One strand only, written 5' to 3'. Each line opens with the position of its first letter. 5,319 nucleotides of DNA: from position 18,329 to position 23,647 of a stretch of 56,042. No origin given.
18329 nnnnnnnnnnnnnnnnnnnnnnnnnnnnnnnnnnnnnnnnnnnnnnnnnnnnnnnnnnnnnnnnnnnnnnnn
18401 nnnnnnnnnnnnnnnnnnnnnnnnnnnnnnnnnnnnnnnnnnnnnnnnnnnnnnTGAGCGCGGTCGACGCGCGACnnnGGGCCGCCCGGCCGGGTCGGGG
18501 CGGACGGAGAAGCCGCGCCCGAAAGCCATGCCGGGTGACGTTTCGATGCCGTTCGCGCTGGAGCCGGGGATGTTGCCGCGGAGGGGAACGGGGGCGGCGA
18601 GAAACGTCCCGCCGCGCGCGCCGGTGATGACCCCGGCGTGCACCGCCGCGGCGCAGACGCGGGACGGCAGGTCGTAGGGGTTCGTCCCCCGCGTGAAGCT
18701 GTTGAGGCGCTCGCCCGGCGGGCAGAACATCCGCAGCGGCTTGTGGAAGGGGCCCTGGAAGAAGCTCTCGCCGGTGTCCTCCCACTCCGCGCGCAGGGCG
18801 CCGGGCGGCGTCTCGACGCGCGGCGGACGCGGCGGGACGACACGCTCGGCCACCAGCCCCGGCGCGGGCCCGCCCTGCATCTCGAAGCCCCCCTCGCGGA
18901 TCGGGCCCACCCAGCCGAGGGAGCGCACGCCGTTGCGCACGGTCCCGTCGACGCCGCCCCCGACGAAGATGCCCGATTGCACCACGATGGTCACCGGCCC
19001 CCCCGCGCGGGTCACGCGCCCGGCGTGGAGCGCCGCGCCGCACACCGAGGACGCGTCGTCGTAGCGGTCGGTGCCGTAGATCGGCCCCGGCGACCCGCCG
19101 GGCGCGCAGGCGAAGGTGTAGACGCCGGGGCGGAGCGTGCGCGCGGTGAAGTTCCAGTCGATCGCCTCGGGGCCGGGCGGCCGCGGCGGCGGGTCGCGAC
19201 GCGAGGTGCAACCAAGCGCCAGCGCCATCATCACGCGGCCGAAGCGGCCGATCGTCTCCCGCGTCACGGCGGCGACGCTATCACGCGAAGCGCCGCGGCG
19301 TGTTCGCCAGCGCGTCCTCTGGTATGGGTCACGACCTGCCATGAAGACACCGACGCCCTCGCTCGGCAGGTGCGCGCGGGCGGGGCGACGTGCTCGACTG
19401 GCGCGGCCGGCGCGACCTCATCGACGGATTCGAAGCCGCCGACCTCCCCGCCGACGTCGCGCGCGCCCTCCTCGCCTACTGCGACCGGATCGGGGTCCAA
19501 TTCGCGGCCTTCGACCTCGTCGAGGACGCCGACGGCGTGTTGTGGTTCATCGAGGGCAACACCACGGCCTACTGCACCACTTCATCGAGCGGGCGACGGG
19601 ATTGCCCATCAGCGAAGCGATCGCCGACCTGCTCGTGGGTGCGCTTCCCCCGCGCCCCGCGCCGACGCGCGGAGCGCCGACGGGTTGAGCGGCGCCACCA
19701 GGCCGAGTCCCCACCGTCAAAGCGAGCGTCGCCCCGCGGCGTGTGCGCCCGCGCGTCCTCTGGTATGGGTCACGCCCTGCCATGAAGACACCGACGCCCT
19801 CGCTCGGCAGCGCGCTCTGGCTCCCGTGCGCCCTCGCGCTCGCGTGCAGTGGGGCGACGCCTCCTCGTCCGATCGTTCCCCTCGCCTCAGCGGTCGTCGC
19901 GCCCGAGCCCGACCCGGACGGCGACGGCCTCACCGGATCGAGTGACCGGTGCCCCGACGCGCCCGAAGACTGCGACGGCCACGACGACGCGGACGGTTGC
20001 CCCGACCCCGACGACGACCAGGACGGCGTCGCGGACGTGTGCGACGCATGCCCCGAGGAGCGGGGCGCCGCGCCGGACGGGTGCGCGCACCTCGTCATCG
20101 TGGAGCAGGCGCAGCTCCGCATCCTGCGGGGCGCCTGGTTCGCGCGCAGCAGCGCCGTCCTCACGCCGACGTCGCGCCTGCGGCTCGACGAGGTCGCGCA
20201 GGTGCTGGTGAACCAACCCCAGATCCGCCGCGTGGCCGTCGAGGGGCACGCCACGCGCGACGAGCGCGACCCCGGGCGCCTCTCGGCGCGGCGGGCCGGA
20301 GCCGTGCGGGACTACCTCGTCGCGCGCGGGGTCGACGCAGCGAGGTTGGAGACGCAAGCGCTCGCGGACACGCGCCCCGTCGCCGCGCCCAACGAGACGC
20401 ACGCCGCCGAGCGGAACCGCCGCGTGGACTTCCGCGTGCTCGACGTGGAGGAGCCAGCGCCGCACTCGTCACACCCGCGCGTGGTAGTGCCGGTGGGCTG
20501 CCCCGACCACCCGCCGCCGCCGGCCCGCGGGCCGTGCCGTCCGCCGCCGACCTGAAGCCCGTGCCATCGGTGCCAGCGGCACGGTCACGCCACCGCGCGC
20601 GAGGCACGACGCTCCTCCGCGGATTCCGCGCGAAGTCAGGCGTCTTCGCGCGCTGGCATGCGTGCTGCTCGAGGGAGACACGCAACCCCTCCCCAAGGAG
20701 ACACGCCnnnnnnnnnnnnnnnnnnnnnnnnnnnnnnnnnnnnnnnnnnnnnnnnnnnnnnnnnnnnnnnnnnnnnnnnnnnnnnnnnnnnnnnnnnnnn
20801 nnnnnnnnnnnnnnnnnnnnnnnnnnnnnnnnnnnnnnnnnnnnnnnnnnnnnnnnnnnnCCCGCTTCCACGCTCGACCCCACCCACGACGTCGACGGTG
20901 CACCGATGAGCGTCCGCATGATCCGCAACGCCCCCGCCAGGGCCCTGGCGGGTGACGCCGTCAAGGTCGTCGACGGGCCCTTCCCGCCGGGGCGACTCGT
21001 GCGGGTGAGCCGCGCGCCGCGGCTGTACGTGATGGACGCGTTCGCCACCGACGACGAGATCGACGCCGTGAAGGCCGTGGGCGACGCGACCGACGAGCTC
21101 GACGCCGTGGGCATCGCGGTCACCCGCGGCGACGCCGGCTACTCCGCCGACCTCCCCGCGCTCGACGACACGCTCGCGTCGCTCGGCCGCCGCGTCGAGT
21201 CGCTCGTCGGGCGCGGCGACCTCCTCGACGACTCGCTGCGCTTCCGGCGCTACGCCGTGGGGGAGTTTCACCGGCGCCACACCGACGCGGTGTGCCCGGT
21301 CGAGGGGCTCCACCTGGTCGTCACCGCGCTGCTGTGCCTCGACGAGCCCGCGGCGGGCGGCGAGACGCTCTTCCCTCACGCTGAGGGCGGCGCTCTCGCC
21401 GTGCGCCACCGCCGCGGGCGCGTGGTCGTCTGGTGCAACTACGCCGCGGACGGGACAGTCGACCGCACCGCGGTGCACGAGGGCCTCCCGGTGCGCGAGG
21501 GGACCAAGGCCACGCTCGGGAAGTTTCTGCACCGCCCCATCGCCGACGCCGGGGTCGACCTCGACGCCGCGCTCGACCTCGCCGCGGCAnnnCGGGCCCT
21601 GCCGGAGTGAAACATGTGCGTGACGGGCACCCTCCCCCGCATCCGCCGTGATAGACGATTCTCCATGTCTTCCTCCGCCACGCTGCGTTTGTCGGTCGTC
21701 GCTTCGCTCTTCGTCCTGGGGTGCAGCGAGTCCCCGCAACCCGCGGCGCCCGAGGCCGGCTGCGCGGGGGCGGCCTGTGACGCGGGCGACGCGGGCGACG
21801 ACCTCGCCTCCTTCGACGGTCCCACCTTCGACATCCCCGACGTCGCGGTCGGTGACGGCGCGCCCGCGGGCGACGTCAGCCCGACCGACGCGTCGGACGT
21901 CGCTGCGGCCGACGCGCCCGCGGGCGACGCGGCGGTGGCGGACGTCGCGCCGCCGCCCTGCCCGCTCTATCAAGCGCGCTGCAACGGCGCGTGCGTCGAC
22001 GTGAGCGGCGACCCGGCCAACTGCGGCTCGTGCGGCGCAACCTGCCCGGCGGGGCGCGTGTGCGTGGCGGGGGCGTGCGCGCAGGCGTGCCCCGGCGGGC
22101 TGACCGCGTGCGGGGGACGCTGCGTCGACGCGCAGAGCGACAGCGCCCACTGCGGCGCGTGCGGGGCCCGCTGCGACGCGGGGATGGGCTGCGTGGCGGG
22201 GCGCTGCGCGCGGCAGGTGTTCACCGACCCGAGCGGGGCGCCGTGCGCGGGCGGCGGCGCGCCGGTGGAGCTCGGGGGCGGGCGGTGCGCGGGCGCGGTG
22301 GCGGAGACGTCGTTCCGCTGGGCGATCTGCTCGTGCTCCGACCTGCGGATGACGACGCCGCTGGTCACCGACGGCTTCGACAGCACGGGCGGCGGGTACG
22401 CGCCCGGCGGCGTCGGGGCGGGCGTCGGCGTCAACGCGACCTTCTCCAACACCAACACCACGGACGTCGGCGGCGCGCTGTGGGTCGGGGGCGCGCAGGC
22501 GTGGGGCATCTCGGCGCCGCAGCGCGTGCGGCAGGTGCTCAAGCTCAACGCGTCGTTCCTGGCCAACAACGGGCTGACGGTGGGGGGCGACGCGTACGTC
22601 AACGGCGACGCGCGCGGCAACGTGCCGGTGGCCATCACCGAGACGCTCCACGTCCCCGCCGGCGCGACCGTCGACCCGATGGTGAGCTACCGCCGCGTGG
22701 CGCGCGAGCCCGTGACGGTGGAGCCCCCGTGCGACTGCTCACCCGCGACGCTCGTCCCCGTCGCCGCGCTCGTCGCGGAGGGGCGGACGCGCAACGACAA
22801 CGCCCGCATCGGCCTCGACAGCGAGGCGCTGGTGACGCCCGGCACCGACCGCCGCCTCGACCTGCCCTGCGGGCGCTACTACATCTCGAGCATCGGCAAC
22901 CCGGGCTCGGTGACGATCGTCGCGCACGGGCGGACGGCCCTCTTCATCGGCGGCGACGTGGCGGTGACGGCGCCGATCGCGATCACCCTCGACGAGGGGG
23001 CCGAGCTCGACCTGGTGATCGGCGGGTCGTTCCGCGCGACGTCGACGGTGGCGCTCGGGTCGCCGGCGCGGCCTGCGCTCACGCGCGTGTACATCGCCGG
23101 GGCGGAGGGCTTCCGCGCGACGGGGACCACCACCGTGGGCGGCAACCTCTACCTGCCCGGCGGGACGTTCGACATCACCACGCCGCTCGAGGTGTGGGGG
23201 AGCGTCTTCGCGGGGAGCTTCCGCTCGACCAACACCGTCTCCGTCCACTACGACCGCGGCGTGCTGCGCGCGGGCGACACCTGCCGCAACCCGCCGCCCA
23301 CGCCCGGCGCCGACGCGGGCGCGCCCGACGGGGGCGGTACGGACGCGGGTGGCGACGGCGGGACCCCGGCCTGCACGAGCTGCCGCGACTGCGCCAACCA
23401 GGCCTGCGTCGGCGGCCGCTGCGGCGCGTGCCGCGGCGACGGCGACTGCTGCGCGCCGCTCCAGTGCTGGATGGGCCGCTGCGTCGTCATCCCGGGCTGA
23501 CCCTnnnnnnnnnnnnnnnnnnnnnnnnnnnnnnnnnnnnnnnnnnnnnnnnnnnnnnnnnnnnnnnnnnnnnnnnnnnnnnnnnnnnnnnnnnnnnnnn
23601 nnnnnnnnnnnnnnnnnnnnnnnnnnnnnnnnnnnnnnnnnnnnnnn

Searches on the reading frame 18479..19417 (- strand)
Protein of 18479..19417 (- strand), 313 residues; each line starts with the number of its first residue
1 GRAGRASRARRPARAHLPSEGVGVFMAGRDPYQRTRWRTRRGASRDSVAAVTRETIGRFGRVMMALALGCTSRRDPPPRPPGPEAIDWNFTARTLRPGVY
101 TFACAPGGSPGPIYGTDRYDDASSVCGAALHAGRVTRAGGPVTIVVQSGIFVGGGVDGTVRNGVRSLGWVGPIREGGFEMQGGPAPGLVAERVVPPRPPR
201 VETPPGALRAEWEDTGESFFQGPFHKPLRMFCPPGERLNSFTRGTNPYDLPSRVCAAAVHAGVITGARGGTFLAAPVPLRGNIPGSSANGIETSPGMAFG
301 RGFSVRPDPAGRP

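Call 66: search_protein_families(library=pfam, proteins=[window:18479-19417:-], max_evalue=0.00001)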
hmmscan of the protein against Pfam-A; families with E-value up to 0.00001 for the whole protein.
window:18479-19417:- (313 aa): 1 family
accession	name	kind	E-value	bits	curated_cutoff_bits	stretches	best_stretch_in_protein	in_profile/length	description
PF03815.24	LCCL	-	1.4e-20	73.7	22.6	2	228-294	21-87/96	LCCL domain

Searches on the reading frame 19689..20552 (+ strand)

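Call 66: search_protein_families(library=pfam, proteins=[window:19689-20552:+], max_evalue=0.00001)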
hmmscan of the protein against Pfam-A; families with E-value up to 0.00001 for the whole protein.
window:19689-20552:+ (288 aa): 1 family
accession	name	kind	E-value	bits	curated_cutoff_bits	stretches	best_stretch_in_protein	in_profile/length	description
PF00691.25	OmpA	-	5.4e-18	65.6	27.2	1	151-244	2-98/98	OmpA family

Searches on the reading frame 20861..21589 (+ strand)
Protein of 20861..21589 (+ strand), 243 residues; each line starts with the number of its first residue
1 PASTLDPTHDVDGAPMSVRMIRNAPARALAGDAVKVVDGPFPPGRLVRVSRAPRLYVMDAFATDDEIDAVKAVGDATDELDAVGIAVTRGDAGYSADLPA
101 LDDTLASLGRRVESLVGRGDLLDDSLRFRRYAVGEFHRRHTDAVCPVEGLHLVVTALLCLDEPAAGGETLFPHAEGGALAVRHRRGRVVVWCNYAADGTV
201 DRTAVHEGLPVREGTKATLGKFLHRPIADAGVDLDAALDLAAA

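Call 66: search_protein_families(library=pfam, proteins=[window:20861-21589:+], max_evalue=0.00001)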
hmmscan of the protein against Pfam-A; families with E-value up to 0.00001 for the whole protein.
window:20861-21589:+ (243 aa): 1 family
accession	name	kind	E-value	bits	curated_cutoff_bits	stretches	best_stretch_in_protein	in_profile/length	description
PF13640.12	2OG-FeII_Oxy_3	-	7.3e-07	30.5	27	1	127-224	2-98/98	2OG-Fe(II) oxygenase superfamily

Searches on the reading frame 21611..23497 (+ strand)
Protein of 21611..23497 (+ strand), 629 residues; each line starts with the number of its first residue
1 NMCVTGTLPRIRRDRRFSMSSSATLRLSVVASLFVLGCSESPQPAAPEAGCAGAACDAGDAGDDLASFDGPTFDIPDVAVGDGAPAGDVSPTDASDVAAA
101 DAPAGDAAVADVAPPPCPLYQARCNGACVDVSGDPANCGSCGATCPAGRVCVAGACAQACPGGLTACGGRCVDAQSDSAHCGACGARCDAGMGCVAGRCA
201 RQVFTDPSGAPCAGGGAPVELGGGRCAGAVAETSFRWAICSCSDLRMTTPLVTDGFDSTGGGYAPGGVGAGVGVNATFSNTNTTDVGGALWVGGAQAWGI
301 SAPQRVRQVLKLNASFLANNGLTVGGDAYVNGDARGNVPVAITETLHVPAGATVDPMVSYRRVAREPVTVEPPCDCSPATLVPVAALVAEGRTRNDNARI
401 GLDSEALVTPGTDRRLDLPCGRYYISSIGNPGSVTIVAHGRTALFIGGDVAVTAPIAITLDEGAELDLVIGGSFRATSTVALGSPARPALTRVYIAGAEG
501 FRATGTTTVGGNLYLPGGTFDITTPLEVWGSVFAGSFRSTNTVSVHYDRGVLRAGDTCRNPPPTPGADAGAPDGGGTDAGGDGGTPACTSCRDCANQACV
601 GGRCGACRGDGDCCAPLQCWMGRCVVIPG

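Call 66: search_protein_families(library=pfam, proteins=[window:21611-23497:+], max_evalue=0.00001)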
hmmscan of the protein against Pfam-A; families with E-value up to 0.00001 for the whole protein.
window:21611-23497:+ (629 aa): 2 families
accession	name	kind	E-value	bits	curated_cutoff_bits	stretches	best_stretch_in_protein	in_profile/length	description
PF23981.1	DUF7305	-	2.7e-14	53.9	27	1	384-549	22-180/185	Domain of unknown function (DUF7305)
PF04885.19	Stig1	-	3.6e-11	43.8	24.1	2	117-158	43-84/85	Stigma-specific STIG1-like protein family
